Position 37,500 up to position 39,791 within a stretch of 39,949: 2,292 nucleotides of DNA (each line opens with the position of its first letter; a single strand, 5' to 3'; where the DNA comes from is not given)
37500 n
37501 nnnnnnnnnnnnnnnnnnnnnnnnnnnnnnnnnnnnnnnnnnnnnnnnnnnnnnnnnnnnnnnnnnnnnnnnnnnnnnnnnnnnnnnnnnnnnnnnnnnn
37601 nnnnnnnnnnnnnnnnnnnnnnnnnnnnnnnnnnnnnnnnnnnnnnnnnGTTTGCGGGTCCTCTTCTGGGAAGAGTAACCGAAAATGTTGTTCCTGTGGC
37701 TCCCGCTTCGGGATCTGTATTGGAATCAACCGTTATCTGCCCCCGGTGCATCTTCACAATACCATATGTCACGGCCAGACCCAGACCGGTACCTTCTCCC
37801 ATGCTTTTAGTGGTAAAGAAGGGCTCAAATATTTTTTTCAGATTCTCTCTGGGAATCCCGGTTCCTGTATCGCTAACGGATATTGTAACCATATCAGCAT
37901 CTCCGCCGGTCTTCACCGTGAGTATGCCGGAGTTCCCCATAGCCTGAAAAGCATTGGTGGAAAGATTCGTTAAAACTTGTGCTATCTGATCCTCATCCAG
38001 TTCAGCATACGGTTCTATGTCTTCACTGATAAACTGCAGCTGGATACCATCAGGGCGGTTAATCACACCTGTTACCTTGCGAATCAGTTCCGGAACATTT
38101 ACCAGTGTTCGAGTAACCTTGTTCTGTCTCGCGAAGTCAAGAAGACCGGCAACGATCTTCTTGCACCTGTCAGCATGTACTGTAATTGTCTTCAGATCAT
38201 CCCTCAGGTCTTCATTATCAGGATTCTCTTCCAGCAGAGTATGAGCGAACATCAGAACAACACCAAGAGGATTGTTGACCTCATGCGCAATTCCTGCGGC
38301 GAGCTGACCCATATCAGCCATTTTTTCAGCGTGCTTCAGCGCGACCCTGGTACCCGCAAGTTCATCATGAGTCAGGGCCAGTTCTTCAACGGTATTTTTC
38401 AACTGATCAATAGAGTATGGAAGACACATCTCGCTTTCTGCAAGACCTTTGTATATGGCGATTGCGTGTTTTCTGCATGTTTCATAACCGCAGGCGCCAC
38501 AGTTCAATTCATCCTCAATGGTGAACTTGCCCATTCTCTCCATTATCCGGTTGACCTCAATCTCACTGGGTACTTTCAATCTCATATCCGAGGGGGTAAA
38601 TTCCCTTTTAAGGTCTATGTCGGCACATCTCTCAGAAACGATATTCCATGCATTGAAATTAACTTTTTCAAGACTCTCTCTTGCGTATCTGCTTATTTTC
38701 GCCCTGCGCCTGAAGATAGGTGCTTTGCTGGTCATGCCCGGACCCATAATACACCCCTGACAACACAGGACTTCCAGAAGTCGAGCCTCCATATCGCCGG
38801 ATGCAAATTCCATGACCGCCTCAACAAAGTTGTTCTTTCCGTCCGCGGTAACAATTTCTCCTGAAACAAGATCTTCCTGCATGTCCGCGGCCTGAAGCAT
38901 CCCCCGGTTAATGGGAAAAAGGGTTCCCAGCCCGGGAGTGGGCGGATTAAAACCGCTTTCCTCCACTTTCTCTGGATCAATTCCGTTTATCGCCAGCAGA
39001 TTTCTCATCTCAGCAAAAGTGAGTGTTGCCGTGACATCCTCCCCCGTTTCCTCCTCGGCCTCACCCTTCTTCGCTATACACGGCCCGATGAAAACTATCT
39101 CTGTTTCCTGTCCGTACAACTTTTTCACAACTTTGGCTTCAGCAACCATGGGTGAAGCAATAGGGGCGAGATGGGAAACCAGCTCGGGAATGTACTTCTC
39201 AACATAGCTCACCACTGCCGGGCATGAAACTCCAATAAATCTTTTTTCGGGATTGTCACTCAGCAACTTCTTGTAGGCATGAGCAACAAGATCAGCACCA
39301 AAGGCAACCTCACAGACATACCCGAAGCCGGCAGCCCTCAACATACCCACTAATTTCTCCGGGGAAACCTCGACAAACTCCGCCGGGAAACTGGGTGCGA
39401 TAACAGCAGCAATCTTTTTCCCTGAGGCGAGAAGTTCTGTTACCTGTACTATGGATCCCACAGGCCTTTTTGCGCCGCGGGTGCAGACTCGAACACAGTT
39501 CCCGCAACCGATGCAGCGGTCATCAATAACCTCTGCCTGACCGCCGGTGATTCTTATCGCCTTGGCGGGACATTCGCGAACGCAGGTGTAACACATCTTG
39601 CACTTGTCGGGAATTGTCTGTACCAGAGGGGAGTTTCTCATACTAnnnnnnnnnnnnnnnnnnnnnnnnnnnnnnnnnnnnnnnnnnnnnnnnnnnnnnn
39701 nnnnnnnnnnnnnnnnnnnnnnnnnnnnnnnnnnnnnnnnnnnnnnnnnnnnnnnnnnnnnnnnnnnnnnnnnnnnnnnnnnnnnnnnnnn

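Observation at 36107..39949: [FeFe]-hydrogenase gene followed directly by a hydrogenase-domain histidine kinase, a lone REC and a REC-kinase: candidate H2/redox-sensing multi-step phosphorelay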

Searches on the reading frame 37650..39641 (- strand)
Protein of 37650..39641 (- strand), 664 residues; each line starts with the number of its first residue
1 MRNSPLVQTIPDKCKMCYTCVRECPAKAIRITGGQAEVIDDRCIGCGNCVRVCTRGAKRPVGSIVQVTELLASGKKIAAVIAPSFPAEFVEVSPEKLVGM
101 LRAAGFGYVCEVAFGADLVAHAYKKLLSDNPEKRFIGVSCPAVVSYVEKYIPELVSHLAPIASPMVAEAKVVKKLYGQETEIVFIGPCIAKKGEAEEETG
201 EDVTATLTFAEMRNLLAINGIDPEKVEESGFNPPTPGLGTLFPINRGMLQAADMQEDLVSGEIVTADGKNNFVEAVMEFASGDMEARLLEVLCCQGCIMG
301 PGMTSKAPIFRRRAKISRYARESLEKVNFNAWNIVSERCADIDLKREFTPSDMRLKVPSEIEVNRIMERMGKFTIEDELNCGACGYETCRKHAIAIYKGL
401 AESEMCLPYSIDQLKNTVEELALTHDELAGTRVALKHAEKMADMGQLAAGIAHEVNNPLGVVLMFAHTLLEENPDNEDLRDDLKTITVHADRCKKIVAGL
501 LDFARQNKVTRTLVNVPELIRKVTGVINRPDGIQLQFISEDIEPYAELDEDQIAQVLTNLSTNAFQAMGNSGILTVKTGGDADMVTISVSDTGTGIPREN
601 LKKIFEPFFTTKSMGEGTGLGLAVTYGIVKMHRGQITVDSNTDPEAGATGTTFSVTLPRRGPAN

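Call 6: search_protein_families(library=pfam, proteins=[window:37650-39641:-], max_evalue=0.01)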
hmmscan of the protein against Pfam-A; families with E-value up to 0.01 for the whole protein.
window:37650-39641:- (664 aa): 14 families
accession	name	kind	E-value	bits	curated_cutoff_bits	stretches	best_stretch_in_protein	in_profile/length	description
PF02906.19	Fe_hyd_lg_C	-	1.9e-46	159.1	22.1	1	75-301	1-245/245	Iron only hydrogenase large subunit, C-terminal domain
PF02518.31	HATPase_c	-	4.6e-26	91.9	26.4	1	549-660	2-110/111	Histidine kinase-, DNA gyrase B-, and HSP90-like ATPase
PF00512.31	HisKA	-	3.9e-15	56.1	26.9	1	444-506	2-63/66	His Kinase A (phospho-acceptor) domain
PF00037.32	Fer4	-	1.5e-09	37.7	21.1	2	37-57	2-22/24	4Fe-4S binding domain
PF13237.11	Fer4_10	-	7.6e-09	35.8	25.5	1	10-53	5-52/53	4Fe-4S dicluster domain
PF04060.18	FeS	-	2.2e-08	34.1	23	1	379-408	4-33/33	Putative Fe-S cluster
PF12837.12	Fer4_6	-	3.1e-07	30.4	25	2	37-57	3-23/24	4Fe-4S binding domain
PF13187.11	Fer4_9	-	1.1e-06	29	27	1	13-57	1-51/52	4Fe-4S dicluster domain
PF12838.12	Fer4_7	-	2.4e-06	28.3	27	1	13-57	1-52/52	4Fe-4S dicluster domain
PF25160.1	LdpA_Fe-S-bd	-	1.3e-05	25.3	27.6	1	19-54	8-39/49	LdpA Fe-S cluster-binding domain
PF12797.12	Fer4_2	-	0.00014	22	24.5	1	40-53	7-20/22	4Fe-4S binding domain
PF14697.11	Fer4_21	-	0.00028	21.4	35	1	12-53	6-51/59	4Fe-4S dicluster domain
PF14501.12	HATPase_c_5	-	0.0013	19.1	22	1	552-641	5-91/102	GHKL domain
PF22117.2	Fer4_Nqo3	-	0.0015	19.2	27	0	40-93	8-61/67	NADH-quinone oxidoreductase subunit 3, ferredoxin-like domain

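Call 7: search_protein_families(library=ncbifam, proteins=[window:37650-39641:-], max_evalue=0.01)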
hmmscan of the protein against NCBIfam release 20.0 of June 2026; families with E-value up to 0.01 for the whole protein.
window:37650-39641:- (664 aa): 134 families (the best 25 are shown)
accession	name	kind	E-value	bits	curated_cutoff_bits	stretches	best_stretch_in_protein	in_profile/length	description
TIGR04105.1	FeFe_hydrog_B1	subfamily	1.7e-57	195.1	450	1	19-305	165-460/462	monomeric [FeFe] hydrogenase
NF008468.0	PRK11360.1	equivalog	7.1e-55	186.5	646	1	431-660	383-609/616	two-component system sensor histidine kinase AtoS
NF007688.0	PRK10364.1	equivalog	4e-49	167.6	479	1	434-659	230-451/460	two-component system sensor histidine kinase ZraS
NF010411.0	PRK13837.1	equivalog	1.4e-47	162.2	647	1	427-661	433-677/828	two-component system VirA-like sensor kinase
NF038348.1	T2SS_HK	subfamily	4.5e-45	154.1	450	2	490-660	408-574/574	histidine kinase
NF046020.1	HisKinCckABruc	equivalog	1.1e-43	149.3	1000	1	435-660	471-708/868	cell cycle histidine kinase CckA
NF052574.1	HisKinEspCMyxo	equivalog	1.6e-39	135.7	1200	1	417-659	387-637/785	serine histidine kinase EspC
NF046026.1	HisKinCckACaul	equivalog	8.3e-39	133.2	1000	1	433-659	291-532/678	cell cycle histidine kinase CckA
NF010076.0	PRK13557.1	subfamily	9.2e-34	116.7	631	1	434-658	153-393/540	histidine kinase famiy protein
NF046044.1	PnpS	equivalog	1.4e-32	113.2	400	1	436-658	164-390/390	two-component system histidine kinase PnpS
NF047497.1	HK_LIC_12097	equivalog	3.4e-32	111.6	500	1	439-643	145-356/367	LIC_12097 family sensor histidine kinase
NF047466.1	hybrid_RR_LvrB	exception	1.9e-31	109.6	500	1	435-642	143-364/377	hybrid histidine kinase/response regulator LvrB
NF053867.1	SprKinKinDBac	equivalog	1e-30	106.7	775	1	437-659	279-497/500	sporulation kinase KinD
NF033092.0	HK_WalK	equivalog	8.3e-30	103.9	725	1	447-658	375-593/594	cell wall metabolism sensor histidine kinase WalK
NF040750.1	tetrathio_HK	equivalog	2.5e-29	102.2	750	1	420-652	314-551/555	tetrathionate respiration histidine kinase TtrS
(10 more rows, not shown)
